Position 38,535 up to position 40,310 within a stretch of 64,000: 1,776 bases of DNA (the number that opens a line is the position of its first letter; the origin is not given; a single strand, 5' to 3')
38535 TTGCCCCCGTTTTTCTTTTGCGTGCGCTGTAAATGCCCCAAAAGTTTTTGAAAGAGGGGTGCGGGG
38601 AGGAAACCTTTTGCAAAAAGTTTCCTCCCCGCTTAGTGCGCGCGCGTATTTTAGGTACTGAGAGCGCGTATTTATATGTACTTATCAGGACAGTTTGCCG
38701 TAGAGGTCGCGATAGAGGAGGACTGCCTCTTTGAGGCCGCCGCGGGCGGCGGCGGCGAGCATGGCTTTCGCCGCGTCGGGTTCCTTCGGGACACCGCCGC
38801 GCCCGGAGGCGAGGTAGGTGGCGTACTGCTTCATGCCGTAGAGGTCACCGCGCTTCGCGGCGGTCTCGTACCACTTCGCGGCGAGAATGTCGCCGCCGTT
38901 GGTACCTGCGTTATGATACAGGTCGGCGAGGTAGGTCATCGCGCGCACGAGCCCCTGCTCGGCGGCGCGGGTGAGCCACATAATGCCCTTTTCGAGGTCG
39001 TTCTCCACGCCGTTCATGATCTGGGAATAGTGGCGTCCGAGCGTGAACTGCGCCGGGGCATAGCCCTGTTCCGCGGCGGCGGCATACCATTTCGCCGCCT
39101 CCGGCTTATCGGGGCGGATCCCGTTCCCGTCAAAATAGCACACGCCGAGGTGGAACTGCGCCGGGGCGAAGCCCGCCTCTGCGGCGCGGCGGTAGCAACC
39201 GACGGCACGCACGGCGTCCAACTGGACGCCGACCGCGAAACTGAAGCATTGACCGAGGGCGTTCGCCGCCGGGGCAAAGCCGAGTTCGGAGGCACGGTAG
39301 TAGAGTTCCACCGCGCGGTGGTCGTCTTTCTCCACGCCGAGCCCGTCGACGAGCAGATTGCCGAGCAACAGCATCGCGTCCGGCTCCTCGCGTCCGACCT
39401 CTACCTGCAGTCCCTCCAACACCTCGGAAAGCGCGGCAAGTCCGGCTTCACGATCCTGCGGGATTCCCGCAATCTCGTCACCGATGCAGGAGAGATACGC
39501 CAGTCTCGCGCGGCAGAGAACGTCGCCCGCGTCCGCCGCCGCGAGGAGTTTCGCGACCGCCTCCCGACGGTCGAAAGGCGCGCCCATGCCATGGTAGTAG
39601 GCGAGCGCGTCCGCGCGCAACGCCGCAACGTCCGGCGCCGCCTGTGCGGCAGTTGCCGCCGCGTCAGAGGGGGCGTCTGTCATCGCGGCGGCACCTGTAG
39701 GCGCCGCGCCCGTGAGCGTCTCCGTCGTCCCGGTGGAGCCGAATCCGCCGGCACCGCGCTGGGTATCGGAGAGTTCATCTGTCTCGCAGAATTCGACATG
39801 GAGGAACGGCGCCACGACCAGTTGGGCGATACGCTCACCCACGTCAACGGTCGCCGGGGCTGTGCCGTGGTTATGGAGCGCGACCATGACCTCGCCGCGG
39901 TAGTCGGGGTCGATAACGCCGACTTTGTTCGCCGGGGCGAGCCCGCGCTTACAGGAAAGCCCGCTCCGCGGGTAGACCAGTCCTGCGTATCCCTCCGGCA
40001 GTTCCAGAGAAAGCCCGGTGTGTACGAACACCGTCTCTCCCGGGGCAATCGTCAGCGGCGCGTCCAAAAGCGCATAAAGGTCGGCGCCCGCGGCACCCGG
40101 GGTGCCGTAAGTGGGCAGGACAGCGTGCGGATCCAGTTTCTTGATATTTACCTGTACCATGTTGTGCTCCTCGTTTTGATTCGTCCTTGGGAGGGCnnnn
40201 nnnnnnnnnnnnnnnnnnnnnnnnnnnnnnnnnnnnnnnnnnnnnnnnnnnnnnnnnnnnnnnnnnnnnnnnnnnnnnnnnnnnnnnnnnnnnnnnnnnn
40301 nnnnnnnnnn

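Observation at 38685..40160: dUTPase fused to a Sel1-like repeat array, as third gene of a uvrB-uvrA operon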

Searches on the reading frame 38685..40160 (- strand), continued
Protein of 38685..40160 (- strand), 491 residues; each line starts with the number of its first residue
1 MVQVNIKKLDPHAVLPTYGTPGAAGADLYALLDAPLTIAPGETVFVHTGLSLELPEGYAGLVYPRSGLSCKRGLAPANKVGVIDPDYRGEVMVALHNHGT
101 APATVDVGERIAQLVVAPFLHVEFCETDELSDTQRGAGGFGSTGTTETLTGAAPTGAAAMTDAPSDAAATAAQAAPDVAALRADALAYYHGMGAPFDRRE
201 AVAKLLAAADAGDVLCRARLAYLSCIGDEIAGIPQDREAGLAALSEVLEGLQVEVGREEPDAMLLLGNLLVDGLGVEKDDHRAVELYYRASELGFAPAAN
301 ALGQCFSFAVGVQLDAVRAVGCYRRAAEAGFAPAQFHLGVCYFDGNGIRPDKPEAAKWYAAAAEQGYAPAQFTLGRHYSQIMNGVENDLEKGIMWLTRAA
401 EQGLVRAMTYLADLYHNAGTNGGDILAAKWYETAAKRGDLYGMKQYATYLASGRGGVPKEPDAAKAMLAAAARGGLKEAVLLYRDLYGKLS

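Call 38: predict_structure(alignment_id=A1)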
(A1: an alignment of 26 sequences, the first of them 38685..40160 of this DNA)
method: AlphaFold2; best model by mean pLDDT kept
length: 491 residues; sequences in the alignment: 26
mean_pLDDT: 85.1   pTM: 0.64
mean pLDDT of the five models: 85.1, 82.8, 82.3, 81.6, 79.5
residues with pLDDT >= 90: 312; 70-90: 101; 50-70: 33; < 50: 45
segments of 3 or more residues with pLDDT < 50: 66-69, 134-173
pLDDT, mean of each block of 10 residues (from residue 1): 86 86 82 91 87 78 58 65 64 86 90 80 87 42 27 30 36 69 95 93 96 97 94 94 97 97 98 97 98 97 96 93 96 97 91 92 95 90 69 95 95 94 97 95 98 95 97 96 94 74
secondary structure, 60 per line:
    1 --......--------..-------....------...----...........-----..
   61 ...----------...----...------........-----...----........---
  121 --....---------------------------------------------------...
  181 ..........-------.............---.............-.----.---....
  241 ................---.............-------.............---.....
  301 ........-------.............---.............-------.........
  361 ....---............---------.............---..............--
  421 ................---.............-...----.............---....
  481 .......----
elements in order: E3-8 E26-29 E36-38 E43-53 E59-63 E74-76 E81-83 E90-97 E103-105 E110-117 E123-126 H178-190 H198-210 H214-226 H237-256 H260-272 H280-292 H296-308 H316-328 H332-344 H352-364 H368-379 H389-401 H405-418 H421-436 H440-452 H461-473 H477-487
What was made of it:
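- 39630..39728 (-): Disordered Ala/Thr/Pro-rich acidic linker, aa 145-177. pLDDT is below 50 over aa 134-173 (call 38).
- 38688..39629 (-): Sel1-like repeat solenoid, aa 178-491 (about 8 alpha/alpha repeats). The most conserved core is aa 261-420. AlphaFold2 predicts helices from 178 to 487 with pLDDT above 90 (call 38).
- On Sel1-like repeat (SLR) proteins: 17 helices are predicted over aa 178-487 with pLDDT above 90 (call 38).
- Checked: AlphaFold2 gives a beta-barrel for aa 1-126, a disordered stretch at aa 134-173, and 17 helices (about 8 alpha/alpha repeats) at aa 178-487 with pLDDT above 90 (call 38).
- Predicted fold: beta-barrel, disordered arm plus linker, and a high-confidence SLR solenoid (call 38).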

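Call 43: fold_search(model_id=the predicted structure, library=pdb)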
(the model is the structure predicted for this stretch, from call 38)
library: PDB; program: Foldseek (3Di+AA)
matches with E <= 10: 1091; with E <= 0.001: 293
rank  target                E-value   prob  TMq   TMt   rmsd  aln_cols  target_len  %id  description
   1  6ok3_A                8.6e-16  1.00  0.43  0.42   9.6       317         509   28  Crystal structure of Sel1 repeat protein from Oxalobacter formigenes (released 2020-04-15)
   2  6ok3_B                9.0e-16  1.00  0.43  0.42   9.0       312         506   28  Crystal structure of Sel1 repeat protein from Oxalobacter formigenes (released 2020-04-15)
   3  4bwr                  2.4e-15  1.00  0.30  0.32  13.2       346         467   24  Crystal structure of c5321: a protective antigen present in uropathogenic Escherichia coli strains displaying an SLR fol (released 2013-07-24)
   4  8sxq_A                2.9e-14  1.00  0.39  0.53  10.2       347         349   26  Crystal structure of Sel-1 repeat protein LceB from Legionella pneumophila (released 2024-01-24)
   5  8sxq_B                3.4e-14  1.00  0.43  0.60   9.4       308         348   27  Crystal structure of Sel-1 repeat protein LceB from Legionella pneumophila (released 2024-01-24)
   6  8sxq_C                2.0e-13  1.00  0.43  0.59   8.5       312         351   27  Crystal structure of Sel-1 repeat protein LceB from Legionella pneumophila (released 2024-01-24)
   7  6deh_A                2.4e-13  1.00  0.45  0.65   5.8       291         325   29  Structure of LpnE Effector Protein from Legionella pneumophila (sp. Philadelphia) (released 2018-12-19)
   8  6onw_B                3.7e-13  1.00  0.43  0.60   9.2       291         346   27  Crystal structure of Sel1 repeat protein from Oxalobacter formigenes (released 2020-04-29)
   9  6onw_A                3.9e-12  1.00  0.44  0.61  11.0       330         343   26  Crystal structure of Sel1 repeat protein from Oxalobacter formigenes (released 2020-04-29)
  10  6ork_B                6.1e-12  1.00  0.43  0.81   2.8       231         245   28  Crystal structure of Sel1 repeat protein from Oxalobacter formigenes (released 2020-05-06)
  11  6ur7_B                9.9e-12  1.00  0.40  0.73   4.8       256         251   30  Crystal structure of Sel1 repeat protein from Oxalobacter formigenes (released 2020-10-28)
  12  6ork_A                1.3e-11  1.00  0.43  0.82   3.8       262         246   26  Crystal structure of Sel1 repeat protein from Oxalobacter formigenes (released 2020-05-06)
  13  6ur7_A                3.0e-11  1.00  0.39  0.72   4.3       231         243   32  Crystal structure of Sel1 repeat protein from Oxalobacter formigenes (released 2020-10-28)
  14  9og0_C                3.7e-11  1.00  0.28  0.23  21.2       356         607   22  Cryo-EM structure of OS9-SEL1L-HRD1 dimer (released 2025-07-30)
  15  8ket_C                5.3e-11  1.00  0.28  0.26  21.2       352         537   21  Cryo-EM structure of HRD1-SEL1LFL-XTP3B complex (released 2025-02-19)
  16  8y1q_A                2.9e-10  1.00  0.23  0.80  11.8       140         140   51  Crystal structure of Aquifex aeolicus dUTPase complexed with dUMP. (released 2024-11-06)
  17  1ouv                  3.3e-10  1.00  0.42  0.72   5.3       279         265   20  Helicobacter cysteine rich protein C (HcpC) (released 2004-03-30)
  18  8y1q_B                4.5e-10  1.00  0.24  0.81  11.4       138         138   51  Crystal structure of Aquifex aeolicus dUTPase complexed with dUMP. (released 2024-11-06)
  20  8y1q_C                6.7e-10  1.00  0.23  0.78  11.8       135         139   52  Crystal structure of Aquifex aeolicus dUTPase complexed with dUMP. (released 2024-11-06)
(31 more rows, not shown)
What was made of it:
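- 39729..40160 (-): dUTPase domain, aa 1-144, with motifs I-V. The motif V arm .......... is aa 135-144 (39729..39758). Foldseek target TM-score is about 0.8 to trimeric dUTPases (call 43).
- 38688..39629 (-): Foldseek top hits are 6ok3, 4bwr, 8sxq, 6deh and 1ouv (call 43).
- On Sel1-like repeat (SLR) proteins: The top Foldseek hits are all SLR structures (call 43).
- Foldseek matches trimeric dUTPases and SLR adaptor proteins (call 43). Characterised bacterial SLR proteins are mostly secreted or periplasmic (call 43 hits), so a cytoplasmic adaptor role is an extrapolation. Gut bacterial SLR proteins such as 6ok3, 4bwr and 1ouv are host-interacting (call 43).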

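Call 62: find_homologous_proteins(query=P0059, max_evalue=1e-20)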
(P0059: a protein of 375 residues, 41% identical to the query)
Query P0059 (375 aa): 1815 proteins with E <= 1e-20 among 8000 candidates; the best 120 are listed.
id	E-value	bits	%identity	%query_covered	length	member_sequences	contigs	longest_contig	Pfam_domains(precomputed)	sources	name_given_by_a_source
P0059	6.4e-253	856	100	100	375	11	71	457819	PF00692.25,PF22769.2,PF23310.2,PF08238.19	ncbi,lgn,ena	-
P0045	1.3e-231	786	91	100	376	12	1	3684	PF00692.25,PF22769.2,PF23310.2,PF08238.19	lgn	-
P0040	2.1e-226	769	90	100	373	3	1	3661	PF00692.25,PF22769.2,PF23310.2,PF13432.13,PF08238.19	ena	-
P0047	2.2e-226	769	90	100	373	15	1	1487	PF00692.25,PF22769.2,PF23310.2,PF13432.13,PF08238.19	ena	-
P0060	1.0e-223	760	89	99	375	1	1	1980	PF00692.25,PF22769.2,PF23310.2,PF08238.19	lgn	-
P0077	2.2e-223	759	89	99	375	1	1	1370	PF00692.25,PF22769.2,PF23310.2,PF08238.19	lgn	-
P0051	2.3e-223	759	89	99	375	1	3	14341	PF00692.25,PF22769.2,PF23310.2,PF08238.19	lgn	-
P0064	8.6e-219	744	86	100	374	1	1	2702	PF00692.25,PF22769.2,PF23310.2,PF13432.13,PF08238.19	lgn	-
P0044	5.2e-214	728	83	99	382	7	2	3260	PF00692.25,PF22769.2,PF23310.2,PF08238.19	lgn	-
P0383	2.3e-212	723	84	99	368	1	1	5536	PF00692.25,PF22769.2,PF23310.2,PF13432.13,PF08238.19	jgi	-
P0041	5.5e-210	715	83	100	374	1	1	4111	PF00692.25,PF22769.2,PF23310.2,PF13432.13,PF08238.19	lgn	-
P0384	3.2e-198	676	78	100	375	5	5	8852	PF00692.25,PF22769.2,PF23310.2,PF08238.19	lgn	-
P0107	2.4e-185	634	73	100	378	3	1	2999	PF00692.25,PF22769.2,PF23310.2,PF08238.19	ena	-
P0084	8.3e-175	599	70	100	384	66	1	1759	PF00692.25,PF22769.2,PF23310.2,PF08238.19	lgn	-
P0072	1.2e-174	599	72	99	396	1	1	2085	PF00692.25,PF22769.2,PF23310.2,PF13432.13,PF08238.19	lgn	-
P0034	6.4e-164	563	68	99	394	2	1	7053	PF00692.25,PF22769.2,PF23310.2,PF13432.13,PF08238.19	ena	-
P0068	3.6e-148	512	59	98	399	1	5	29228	PF00692.25,PF22769.2,PF23310.2,PF08238.19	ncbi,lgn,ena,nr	ncbi:MAG: dUTP diphosphatase [Oscillospiraceae bacterium]|nr:dUTP diphosphatase [Oscillospiraceae ba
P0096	8.3e-148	510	59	98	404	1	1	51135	PF00692.25,PF22769.2,PF08238.19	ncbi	-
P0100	1.0e-147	510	61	98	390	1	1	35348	PF00692.25,PF22769.2,PF23310.2,PF08238.19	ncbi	-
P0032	4.3e-77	278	38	94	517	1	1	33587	PF00692.25,PF22769.2,PF08238.19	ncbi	-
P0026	7.4e-77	277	39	94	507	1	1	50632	PF00692.25,PF22769.2,PF08238.19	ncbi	-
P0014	2.3e-74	269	41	94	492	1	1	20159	PF00692.25,PF22769.2,PF08238.19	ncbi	-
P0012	1.1e-71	260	40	94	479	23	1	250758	PF00692.25,PF22769.2,PF08238.19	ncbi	-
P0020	1.3e-71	260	41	94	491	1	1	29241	PF00692.25,PF22769.2,PF08238.19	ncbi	-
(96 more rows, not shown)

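Call 64: predict_structure(alignment_id=A2)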
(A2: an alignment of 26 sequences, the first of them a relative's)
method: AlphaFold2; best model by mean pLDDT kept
length: 457 residues; sequences in the alignment: 26
mean_pLDDT: 86.3   pTM: 0.64
mean pLDDT of the five models: 86.3, 85.3, 84.6, 81.2, 80.6
residues with pLDDT >= 90: 266; 70-90: 136; 50-70: 35; < 50: 20
segments of 3 or more residues with pLDDT < 50: 19-22, 67-69, 134-146
pLDDT, mean of each block of 10 residues (from residue 1): 82 71 69 89 87 79 62 69 59 86 89 77 79 45 48 88 89 90 95 89 95 97 95 97 96 95 95 93 94 93 96 91 94 93 80 82 94 95 92 96 94 96 94 97 95 92
secondary structure, 60 per line:
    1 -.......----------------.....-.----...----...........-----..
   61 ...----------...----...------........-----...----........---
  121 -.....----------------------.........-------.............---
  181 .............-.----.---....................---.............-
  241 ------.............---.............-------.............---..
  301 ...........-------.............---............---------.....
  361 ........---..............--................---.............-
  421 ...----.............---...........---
elements in order: E2-8 E25-29 E36-38 E43-53 E59-63 E74-76 E81-83 E90-97 E103-105 E110-117 E122-126 H149-157 H165-177 H181-193 H204-223 H227-239 H247-259 H263-275 H283-295 H299-311 H319-331 H335-346 H356-368 H372-385 H388-403 H407-419 H428-440 H444-454
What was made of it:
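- Interdomain packing: pTM is 0.64 and the arm is disordered even in the member with a 4-aa linker (call 64). In these, arm closure must drag the SLR along (call 64). AlphaFold2 gives no confident interdomain packing: pTM is 0.64 in both models, and arm plus linker have pLDDT below 50 (calls 38, 64).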

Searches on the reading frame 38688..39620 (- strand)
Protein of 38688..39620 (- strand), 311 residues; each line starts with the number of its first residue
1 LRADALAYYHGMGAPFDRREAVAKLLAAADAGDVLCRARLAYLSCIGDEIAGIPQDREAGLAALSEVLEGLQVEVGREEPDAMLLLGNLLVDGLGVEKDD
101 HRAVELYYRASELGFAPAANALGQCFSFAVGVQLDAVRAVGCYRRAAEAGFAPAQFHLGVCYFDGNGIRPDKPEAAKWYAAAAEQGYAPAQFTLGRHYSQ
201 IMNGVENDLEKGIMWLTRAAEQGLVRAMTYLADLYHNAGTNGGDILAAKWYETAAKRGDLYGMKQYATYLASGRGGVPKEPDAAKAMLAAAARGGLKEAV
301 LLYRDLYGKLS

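Call 20: find_homologous_proteins(query=window:38688-39620:-, max_evalue=1e-10)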
Query seq(311 aa) (311 aa): 298 proteins with E <= 1e-10 among 8000 candidates; the best 120 are listed.
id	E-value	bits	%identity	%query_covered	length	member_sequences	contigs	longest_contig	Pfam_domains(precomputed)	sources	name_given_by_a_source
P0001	2.4e-199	679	99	100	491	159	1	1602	PF00692.25,PF22769.2,PF08238.19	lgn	-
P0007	1.8e-185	634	93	100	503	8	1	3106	PF00692.25,PF22769.2,PF08238.19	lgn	-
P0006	3.8e-182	623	91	100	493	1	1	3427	PF00692.25,PF22769.2,PF08238.19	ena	-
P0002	5.4e-182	622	91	100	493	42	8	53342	PF00692.25,PF22769.2,PF08238.19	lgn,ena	-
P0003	2.5e-181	620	91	100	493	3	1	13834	PF00692.25,PF22769.2,PF08238.19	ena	-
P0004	2.8e-181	620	91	100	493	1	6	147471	PF00692.25,PF22769.2,PF08238.19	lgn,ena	-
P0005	4.5e-181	619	91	100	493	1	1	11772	PF00692.25,PF22769.2,PF08238.19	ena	-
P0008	1.8e-176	604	89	100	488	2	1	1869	PF00692.25,PF22769.2,PF08238.19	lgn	-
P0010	5.4e-167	573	84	100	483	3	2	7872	PF00692.25,PF22769.2,PF08238.19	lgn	-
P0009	6.2e-167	573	84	100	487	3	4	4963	PF00692.25,PF22769.2,PF08238.19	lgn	-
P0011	2.5e-157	541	80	100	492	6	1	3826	PF00692.25,PF22769.2,PF08238.19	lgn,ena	-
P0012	1.2e-153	529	78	100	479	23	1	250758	PF00692.25,PF22769.2,PF08238.19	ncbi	-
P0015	7.6e-133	461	70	98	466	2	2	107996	PF00692.25,PF22769.2,PF08238.19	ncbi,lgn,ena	-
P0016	1.3e-128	447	67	99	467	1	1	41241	PF00692.25,PF22769.2,PF08238.19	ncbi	-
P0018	1.5e-128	447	67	98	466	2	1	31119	PF00692.25,PF22769.2,PF08238.19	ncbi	-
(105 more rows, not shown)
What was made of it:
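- SLR specificity: long-family SLRs score at least 377 bits against this SLR, whereas the best non-fusion SLR protein scores 179 bits (call 20).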
